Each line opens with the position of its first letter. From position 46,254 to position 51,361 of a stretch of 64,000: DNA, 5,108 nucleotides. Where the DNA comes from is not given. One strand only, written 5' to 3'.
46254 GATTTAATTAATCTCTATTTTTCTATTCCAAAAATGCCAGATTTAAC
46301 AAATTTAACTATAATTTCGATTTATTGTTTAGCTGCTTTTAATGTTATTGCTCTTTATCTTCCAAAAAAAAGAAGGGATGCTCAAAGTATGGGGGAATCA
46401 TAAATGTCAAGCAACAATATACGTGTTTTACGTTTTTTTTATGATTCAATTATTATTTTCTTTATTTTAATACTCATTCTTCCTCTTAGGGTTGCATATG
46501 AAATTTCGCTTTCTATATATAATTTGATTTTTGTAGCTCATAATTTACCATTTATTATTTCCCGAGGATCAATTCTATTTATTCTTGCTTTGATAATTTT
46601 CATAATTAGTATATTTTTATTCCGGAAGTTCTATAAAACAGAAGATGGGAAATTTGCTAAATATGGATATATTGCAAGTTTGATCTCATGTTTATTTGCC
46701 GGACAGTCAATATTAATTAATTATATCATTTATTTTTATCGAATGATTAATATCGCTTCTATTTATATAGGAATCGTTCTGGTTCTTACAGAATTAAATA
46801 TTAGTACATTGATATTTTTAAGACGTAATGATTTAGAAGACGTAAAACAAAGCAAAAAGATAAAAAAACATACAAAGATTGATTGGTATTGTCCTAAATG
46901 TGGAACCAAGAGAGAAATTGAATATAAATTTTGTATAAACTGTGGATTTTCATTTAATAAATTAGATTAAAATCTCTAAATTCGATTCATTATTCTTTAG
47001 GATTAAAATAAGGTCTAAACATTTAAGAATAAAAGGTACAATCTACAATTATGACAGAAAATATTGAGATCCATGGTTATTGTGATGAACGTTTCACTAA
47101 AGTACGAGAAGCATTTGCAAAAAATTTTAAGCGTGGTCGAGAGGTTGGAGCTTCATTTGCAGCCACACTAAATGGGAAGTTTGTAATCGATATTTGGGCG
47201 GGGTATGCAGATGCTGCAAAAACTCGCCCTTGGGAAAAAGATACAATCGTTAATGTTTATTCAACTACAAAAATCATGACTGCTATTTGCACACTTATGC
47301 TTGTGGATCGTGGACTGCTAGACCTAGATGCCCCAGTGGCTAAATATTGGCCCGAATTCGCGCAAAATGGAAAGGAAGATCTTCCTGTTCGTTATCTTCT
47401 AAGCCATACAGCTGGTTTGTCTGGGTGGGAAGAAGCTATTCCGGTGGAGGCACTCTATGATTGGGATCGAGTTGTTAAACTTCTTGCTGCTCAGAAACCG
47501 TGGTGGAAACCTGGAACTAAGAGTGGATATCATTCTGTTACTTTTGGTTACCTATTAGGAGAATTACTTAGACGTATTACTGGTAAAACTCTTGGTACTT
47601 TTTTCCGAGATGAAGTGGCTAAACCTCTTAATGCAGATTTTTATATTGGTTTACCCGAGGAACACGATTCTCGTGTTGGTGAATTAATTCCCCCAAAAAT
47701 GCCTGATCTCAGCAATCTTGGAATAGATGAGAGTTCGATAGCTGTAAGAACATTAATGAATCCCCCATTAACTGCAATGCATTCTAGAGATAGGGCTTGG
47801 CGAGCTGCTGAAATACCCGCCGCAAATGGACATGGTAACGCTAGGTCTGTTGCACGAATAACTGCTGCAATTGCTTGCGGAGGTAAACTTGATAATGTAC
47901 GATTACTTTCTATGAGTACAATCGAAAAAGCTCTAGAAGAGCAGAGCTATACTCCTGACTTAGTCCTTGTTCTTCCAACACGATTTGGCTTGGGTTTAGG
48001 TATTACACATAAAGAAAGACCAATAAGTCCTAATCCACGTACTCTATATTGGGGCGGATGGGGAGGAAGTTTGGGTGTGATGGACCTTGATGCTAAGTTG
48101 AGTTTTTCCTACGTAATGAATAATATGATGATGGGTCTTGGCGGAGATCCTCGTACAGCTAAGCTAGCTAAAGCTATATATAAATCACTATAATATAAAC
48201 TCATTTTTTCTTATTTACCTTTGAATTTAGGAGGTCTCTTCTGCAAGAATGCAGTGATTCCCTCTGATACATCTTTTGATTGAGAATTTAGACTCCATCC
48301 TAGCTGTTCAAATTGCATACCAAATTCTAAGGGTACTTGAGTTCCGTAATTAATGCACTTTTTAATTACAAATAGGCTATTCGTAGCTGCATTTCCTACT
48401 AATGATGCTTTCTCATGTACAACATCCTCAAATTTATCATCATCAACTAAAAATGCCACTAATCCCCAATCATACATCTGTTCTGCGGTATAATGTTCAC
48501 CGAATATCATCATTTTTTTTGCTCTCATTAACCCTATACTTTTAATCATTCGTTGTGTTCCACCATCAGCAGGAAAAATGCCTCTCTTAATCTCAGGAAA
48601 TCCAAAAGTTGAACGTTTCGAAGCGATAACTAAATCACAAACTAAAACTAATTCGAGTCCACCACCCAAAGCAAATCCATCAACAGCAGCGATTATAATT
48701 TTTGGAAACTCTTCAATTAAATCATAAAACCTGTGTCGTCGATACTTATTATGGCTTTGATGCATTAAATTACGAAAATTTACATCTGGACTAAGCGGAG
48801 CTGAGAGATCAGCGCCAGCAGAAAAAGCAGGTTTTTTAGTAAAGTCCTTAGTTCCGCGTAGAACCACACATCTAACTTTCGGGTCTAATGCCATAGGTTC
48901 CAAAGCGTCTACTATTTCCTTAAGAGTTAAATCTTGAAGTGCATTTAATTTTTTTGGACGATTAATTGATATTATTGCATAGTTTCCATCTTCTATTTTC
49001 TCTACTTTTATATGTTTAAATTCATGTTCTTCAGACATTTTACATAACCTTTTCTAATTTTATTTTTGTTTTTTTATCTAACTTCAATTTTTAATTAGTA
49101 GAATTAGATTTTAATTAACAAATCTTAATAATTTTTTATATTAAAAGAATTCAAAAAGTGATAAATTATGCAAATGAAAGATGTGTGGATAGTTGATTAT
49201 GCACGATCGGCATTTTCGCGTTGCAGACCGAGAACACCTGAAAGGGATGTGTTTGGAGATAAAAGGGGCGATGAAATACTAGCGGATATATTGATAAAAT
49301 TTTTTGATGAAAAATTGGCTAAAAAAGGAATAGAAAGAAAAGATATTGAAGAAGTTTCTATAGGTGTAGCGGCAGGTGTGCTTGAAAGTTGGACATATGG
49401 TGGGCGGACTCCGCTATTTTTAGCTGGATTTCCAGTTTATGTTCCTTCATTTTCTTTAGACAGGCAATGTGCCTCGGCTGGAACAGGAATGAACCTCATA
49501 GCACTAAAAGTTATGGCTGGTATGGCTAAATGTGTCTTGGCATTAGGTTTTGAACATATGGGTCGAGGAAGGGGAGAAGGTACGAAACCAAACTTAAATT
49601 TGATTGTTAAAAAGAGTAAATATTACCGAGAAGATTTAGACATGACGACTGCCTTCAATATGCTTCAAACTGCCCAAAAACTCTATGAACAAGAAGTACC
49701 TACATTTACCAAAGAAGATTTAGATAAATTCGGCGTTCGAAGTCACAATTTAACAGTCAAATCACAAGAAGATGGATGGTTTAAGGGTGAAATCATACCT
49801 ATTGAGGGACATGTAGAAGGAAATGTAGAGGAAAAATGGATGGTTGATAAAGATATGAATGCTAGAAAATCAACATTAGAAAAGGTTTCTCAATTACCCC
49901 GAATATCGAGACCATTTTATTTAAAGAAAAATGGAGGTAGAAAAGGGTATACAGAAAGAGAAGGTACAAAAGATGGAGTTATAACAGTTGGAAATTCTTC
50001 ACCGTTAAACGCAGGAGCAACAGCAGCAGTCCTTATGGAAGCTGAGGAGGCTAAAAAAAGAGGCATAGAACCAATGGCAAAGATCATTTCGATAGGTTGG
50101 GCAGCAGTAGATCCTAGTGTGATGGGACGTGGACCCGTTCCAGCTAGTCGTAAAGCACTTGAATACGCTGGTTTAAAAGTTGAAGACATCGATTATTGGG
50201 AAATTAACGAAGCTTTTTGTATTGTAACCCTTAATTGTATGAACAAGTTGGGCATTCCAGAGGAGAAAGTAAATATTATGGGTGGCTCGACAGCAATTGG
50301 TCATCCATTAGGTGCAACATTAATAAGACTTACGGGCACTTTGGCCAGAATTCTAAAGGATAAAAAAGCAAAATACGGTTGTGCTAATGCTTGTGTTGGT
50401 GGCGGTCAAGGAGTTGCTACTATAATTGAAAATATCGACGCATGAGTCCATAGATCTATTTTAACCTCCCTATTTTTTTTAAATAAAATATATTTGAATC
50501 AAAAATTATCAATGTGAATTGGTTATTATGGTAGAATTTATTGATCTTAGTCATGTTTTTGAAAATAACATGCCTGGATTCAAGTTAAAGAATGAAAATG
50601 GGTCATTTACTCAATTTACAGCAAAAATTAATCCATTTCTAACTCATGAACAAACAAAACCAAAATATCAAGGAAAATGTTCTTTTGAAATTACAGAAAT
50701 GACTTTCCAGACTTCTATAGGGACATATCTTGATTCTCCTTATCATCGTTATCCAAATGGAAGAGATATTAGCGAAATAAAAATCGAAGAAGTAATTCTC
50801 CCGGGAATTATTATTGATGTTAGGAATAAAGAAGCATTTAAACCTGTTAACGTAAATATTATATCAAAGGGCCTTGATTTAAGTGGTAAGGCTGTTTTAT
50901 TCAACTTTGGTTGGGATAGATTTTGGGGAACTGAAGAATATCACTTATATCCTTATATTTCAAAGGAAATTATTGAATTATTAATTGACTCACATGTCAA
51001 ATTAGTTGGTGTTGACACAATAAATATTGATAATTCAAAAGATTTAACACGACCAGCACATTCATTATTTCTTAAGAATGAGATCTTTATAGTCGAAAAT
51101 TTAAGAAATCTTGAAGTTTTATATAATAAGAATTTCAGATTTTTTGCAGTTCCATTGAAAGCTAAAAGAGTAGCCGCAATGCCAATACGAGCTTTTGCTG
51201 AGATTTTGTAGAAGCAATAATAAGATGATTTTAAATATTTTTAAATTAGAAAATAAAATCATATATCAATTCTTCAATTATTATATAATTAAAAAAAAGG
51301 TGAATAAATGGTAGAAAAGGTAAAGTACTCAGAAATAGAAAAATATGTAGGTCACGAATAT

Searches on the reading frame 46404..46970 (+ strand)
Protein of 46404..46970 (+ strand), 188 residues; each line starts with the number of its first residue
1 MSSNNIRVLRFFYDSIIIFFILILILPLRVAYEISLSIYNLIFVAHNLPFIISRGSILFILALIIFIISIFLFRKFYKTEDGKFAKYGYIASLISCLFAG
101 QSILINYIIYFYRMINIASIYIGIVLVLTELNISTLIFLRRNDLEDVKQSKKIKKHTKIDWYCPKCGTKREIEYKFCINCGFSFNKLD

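Call 11: search_protein_families(library=pfam, proteins=[window:46404-46970:+], max_evalue=0.001)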
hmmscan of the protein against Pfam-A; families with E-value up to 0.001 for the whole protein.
window:46404-46970:+ (188 aa): 1 family
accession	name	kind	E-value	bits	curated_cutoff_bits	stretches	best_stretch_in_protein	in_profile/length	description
PF13240.11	Zn_Ribbon_1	-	3.8e-06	26.9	25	1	162-183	1-22/23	zinc-ribbon domain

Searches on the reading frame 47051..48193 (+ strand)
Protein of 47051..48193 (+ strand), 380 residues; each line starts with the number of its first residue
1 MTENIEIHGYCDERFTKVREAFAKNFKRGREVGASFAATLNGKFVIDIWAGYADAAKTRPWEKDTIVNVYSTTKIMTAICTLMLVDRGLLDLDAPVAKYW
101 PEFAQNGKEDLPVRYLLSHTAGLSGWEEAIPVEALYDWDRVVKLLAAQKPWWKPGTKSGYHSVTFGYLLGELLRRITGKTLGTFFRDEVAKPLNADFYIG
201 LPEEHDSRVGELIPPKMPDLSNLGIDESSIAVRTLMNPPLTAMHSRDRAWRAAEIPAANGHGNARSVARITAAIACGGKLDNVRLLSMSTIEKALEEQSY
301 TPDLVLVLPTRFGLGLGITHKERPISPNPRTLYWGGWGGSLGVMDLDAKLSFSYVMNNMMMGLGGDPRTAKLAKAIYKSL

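Call 11: search_protein_families(library=pfam, proteins=[window:47051-48193:+], max_evalue=0.001)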
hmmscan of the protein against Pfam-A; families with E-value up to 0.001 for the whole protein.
window:47051-48193:+ (380 aa): 1 family
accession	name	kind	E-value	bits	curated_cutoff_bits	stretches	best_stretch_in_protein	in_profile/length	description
PF00144.29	Beta-lactamase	-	2.6e-72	244.2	27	1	23-359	2-311/329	Beta-lactamase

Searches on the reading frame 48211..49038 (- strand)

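Call 11: search_protein_families(library=pfam, proteins=[window:48211-49038:-], max_evalue=0.001)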
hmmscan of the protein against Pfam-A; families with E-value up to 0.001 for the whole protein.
window:48211-49038:- (275 aa): 2 families
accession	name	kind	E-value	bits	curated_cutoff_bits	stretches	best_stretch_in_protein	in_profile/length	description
PF00378.25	ECH_1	-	1.7e-50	172.1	27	1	21-274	7-250/251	Enoyl-CoA hydratase/isomerase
PF16113.10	ECH_2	-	8.5e-27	95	27.2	1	21-214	2-188/335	Enoyl-CoA hydratase/isomerase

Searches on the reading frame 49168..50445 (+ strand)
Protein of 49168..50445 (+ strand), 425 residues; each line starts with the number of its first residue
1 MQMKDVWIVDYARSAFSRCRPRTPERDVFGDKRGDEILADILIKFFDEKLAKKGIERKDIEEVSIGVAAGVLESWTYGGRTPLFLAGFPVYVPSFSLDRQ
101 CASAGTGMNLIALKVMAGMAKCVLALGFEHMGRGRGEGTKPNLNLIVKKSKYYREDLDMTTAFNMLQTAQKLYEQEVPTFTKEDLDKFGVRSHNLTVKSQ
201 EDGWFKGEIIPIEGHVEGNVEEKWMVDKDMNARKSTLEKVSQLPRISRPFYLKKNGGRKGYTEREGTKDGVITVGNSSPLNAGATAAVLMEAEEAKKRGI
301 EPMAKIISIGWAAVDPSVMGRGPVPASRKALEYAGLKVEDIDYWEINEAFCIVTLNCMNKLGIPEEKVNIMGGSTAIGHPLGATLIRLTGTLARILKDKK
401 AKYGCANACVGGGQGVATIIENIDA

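Call 11: search_protein_families(library=pfam, proteins=[window:49168-50445:+], max_evalue=0.001)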
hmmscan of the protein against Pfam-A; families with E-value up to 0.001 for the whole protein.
window:49168-50445:+ (425 aa): 3 families
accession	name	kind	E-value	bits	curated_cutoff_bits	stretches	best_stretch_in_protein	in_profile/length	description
PF02803.24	Thiolase_C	-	8.1e-42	142.2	27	1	301-421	2-122/123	Thiolase, C-terminal domain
PF00108.29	Thiolase_N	-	4.4e-30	105.4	26.4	1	29-243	14-229/260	Thiolase, N-terminal domain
PF22691.2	Thiolase_C_1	-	4.6e-06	26.8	28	1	325-363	22-60/144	Thiolase C-terminal domain-like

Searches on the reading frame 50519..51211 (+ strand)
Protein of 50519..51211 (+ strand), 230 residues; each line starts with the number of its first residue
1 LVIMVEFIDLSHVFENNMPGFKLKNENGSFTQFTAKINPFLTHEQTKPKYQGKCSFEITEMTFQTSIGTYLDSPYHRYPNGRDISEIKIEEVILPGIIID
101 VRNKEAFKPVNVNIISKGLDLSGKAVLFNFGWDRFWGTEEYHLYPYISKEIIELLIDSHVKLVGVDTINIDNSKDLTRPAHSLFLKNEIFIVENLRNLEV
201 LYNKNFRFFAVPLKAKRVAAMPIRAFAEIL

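Call 88: search_protein_families(library=pfam, proteins=[window:50519-51211:+], max_evalue=0.1)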
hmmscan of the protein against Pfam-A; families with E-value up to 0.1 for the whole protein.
window:50519-51211:+ (230 aa): 2 families
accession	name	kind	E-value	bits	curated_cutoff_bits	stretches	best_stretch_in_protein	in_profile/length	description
PF04199.19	Cyclase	-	2.4e-27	96.3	23.1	1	8-171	1-141/142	Putative cyclase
PF20574.3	DUF6783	-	0.078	13.2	22.8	0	48-70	32-54/60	Family of unknown function (DUF6783)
